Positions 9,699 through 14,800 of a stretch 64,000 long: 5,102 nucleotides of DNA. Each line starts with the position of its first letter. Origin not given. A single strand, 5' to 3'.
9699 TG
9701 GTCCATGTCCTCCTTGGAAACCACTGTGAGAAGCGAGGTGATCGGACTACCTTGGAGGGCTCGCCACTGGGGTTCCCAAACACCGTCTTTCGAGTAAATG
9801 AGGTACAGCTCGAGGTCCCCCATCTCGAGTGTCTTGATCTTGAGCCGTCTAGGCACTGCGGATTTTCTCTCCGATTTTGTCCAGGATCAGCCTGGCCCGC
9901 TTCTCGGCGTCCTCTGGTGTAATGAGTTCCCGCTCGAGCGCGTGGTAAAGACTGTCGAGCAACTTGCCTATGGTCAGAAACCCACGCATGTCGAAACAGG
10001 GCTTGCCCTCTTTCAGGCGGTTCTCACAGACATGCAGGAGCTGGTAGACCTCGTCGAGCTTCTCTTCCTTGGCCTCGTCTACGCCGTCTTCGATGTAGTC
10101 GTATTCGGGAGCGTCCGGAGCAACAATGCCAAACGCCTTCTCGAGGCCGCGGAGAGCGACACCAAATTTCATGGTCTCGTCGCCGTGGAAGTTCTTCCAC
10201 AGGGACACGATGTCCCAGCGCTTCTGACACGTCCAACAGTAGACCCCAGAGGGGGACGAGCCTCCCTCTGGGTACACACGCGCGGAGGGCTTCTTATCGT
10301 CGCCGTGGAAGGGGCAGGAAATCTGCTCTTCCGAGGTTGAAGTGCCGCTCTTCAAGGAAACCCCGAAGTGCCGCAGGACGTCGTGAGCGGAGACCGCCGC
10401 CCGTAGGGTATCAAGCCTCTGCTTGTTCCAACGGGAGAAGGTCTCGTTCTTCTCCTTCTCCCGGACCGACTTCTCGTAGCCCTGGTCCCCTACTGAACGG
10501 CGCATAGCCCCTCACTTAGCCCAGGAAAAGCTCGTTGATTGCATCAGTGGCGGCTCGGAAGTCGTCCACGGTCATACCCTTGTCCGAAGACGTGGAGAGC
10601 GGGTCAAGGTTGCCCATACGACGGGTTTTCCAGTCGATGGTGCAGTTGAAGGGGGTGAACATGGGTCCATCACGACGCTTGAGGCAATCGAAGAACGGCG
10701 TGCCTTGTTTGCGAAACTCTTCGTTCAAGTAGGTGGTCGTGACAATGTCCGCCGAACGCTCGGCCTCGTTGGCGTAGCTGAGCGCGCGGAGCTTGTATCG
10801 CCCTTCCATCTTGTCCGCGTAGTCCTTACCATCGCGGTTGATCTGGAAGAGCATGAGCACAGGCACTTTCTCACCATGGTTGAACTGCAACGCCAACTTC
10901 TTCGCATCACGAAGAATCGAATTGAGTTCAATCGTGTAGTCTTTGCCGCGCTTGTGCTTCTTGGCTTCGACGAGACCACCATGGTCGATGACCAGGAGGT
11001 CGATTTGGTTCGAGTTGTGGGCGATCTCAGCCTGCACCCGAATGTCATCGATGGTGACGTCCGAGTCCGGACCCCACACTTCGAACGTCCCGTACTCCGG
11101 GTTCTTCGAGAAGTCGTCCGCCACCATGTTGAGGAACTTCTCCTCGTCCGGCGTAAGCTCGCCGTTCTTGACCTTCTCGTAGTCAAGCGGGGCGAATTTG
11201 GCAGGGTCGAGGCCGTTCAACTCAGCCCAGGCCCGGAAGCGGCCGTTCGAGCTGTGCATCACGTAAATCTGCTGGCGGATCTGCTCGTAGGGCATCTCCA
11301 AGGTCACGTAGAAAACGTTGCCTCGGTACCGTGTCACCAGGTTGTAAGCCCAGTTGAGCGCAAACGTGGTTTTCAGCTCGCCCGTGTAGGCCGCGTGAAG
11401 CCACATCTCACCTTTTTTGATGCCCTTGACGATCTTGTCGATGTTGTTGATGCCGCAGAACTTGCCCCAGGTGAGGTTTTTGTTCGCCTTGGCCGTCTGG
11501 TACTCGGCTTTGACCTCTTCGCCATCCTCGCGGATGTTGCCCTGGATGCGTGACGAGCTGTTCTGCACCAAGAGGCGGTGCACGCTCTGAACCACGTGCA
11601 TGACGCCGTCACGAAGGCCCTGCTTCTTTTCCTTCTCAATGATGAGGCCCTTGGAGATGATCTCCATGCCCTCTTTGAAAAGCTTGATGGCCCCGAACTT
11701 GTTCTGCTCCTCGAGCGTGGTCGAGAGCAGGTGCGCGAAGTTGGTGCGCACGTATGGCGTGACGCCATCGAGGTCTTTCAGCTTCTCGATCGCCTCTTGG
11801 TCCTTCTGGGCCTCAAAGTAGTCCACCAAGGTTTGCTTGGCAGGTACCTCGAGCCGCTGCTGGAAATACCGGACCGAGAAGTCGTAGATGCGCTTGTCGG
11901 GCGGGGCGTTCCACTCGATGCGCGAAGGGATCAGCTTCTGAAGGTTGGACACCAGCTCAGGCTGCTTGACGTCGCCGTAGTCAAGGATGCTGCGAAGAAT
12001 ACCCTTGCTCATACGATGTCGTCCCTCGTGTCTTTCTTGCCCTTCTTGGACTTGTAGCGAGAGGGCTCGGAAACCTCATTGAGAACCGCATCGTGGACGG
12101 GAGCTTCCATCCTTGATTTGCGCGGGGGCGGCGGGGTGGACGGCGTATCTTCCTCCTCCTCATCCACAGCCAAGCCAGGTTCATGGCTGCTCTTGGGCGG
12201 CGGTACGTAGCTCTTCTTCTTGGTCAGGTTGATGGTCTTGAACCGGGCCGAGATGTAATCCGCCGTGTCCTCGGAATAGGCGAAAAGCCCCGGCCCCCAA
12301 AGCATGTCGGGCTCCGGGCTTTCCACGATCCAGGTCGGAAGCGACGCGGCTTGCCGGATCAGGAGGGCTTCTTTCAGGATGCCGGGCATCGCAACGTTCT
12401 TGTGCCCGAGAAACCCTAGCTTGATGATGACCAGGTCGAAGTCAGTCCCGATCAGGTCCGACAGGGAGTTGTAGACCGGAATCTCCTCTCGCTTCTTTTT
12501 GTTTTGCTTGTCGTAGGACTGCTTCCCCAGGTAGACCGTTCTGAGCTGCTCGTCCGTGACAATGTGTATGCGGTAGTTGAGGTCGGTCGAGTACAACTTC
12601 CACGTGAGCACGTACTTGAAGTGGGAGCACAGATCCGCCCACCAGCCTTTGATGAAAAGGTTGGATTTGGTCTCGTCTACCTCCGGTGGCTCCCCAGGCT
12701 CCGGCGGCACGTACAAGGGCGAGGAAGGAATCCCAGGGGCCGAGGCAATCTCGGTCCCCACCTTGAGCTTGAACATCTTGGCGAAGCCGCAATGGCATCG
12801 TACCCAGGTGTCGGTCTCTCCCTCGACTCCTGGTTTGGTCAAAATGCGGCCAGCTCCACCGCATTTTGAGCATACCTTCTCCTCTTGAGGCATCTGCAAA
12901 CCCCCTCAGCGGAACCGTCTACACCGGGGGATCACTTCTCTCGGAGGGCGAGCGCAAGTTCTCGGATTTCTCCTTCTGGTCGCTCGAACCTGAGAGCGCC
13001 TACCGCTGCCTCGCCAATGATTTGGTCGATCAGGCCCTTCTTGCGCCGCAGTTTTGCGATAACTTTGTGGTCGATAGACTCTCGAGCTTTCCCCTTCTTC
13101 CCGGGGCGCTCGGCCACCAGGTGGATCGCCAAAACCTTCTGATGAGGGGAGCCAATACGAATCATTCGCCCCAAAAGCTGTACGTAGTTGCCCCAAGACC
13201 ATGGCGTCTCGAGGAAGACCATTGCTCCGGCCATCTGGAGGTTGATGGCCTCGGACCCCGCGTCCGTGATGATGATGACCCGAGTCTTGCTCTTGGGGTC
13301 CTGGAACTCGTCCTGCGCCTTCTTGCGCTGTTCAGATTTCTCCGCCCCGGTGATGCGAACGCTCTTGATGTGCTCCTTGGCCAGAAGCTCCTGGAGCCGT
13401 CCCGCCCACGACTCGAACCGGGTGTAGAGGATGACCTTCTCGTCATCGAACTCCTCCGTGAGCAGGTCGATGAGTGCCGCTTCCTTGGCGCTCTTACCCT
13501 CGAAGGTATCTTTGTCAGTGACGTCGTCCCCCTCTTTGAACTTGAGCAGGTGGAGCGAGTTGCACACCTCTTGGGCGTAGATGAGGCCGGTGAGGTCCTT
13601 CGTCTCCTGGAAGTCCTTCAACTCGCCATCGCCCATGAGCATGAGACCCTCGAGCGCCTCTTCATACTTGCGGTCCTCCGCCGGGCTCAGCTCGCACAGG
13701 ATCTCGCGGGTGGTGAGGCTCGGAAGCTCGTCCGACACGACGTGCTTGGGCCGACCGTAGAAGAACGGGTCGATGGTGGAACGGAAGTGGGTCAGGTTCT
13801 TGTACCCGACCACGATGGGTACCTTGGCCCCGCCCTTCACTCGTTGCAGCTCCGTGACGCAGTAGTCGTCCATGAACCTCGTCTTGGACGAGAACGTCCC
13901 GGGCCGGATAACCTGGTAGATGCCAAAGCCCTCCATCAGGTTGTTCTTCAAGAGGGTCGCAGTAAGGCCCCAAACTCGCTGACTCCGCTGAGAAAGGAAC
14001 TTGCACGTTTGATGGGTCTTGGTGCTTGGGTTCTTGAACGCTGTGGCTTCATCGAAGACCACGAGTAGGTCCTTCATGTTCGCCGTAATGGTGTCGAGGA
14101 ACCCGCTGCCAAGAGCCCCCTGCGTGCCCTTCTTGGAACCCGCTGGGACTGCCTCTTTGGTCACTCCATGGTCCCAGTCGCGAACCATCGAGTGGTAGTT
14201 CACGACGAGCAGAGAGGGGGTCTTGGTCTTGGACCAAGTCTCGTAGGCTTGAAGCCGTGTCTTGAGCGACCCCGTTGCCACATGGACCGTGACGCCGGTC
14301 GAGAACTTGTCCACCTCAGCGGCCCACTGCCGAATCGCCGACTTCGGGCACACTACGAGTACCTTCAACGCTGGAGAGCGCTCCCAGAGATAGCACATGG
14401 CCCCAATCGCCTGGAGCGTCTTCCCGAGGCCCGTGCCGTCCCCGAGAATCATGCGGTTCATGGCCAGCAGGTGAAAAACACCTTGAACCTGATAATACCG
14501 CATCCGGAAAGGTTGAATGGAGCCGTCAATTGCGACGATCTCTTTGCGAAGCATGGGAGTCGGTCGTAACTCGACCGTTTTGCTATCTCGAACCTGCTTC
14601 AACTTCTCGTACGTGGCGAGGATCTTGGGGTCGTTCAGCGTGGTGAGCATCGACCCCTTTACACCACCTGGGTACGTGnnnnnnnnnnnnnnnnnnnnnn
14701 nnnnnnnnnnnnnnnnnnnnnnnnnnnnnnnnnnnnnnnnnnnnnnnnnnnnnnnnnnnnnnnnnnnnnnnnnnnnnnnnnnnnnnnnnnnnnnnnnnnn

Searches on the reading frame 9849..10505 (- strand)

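Call 12: search_protein_families(library=phrogs, proteins=[window:9849-10505:-], max_evalue=0.001)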
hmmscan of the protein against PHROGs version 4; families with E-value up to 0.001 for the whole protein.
window:9849-10505:- (218 aa): 3 families
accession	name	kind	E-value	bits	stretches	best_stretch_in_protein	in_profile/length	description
phrog_11992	-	unknown function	3.1e-09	38.3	1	31-129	4-87/177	-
phrog_47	-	DNA, RNA and nucleotide metabolism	3e-08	33.7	1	37-127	28-98/947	DNA primase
phrog_360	-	DNA, RNA and nucleotide metabolism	0.00024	22.2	1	42-120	10-82/133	DNA primase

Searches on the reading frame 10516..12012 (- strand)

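Call 12: search_protein_families(library=phrogs, proteins=[window:10516-12012:-], max_evalue=0.001)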
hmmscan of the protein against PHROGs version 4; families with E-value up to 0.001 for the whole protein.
window:10516-12012:- (498 aa): 3 families
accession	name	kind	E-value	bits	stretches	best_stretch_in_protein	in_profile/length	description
phrog_19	-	DNA, RNA and nucleotide metabolism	8.4e-34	118.4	1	5-474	167-586/621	DnaB-like replicative helicase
phrog_239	-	DNA, RNA and nucleotide metabolism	3.1e-14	53.9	1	167-451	321-579/801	DNA primase/helicase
phrog_243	-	DNA, RNA and nucleotide metabolism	3e-10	40.5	2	185-254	21-84/273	DnaB-like replicative helicase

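Call 13: search_protein_families(library=pfam, proteins=[window:10516-12012:-], max_evalue=0.01)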
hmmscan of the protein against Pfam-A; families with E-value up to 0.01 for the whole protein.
window:10516-12012:- (498 aa): 3 families
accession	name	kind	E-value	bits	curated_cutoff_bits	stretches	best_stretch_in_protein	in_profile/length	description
PF03796.21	DnaB_C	-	1.7e-20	73.9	27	1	186-451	4-239/255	DnaB-like helicase C terminal domain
PF06745.19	ATPase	-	7e-07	29.3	26.6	1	187-251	4-69/231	KaiC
PF13481.12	AAA_25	-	0.00036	20.7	27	1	188-269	19-108/195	AAA domain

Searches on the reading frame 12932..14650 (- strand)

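Call 12: search_protein_families(library=phrogs, proteins=[window:12932-14650:-], max_evalue=0.001)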
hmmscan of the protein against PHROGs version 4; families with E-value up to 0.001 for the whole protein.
window:12932-14650:- (572 aa): 9 families
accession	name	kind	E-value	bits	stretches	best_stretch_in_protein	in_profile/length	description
phrog_62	-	DNA, RNA and nucleotide metabolism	2e-88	298.4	1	44-549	691-1137/1881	DNA helicase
phrog_16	-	DNA, RNA and nucleotide metabolism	4.8e-23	82.3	1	43-508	266-595/986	DNA helicase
phrog_23807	-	unknown function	5e-21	75.2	2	398-546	524-677/1053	-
phrog_1685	-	unknown function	5.4e-13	48.1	2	43-117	827-898/2278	-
phrog_29996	-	unknown function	5.4e-12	45.5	2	192-513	836-1141/1189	-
phrog_11801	-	other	6.1e-12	44.5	1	42-144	859-961/2269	DNA methyltransferase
phrog_21391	-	DNA, RNA and nucleotide metabolism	4.4e-08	31.7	1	404-498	1360-1453/2021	DNA helicase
phrog_26785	-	unknown function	2.1e-07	30.3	1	447-509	777-839/1087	-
phrog_16259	-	DNA, RNA and nucleotide metabolism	4.9e-05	23.7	1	44-119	112-186/330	DNA helicase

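Call 13: search_protein_families(library=pfam, proteins=[window:12932-14650:-], max_evalue=0.01)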
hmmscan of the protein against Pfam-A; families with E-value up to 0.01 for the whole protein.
window:12932-14650:- (572 aa): 4 families
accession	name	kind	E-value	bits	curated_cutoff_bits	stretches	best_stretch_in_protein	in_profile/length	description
PF00176.29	SNF2-rel_dom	-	3.3e-29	102.3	24.9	1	53-365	1-287/290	SNF2-related domain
PF00271.37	Helicase_C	-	1.1e-17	64.7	23.5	1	389-500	2-110/110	Helicase conserved C-terminal domain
PF04851.21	ResIII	-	2.3e-08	34.6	22.5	1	49-233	3-162/164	Type III restriction enzyme, res subunit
PF00270.35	DEAD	-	3.4e-07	30.6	26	1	54-234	4-161/167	DEAD/DEAH box helicase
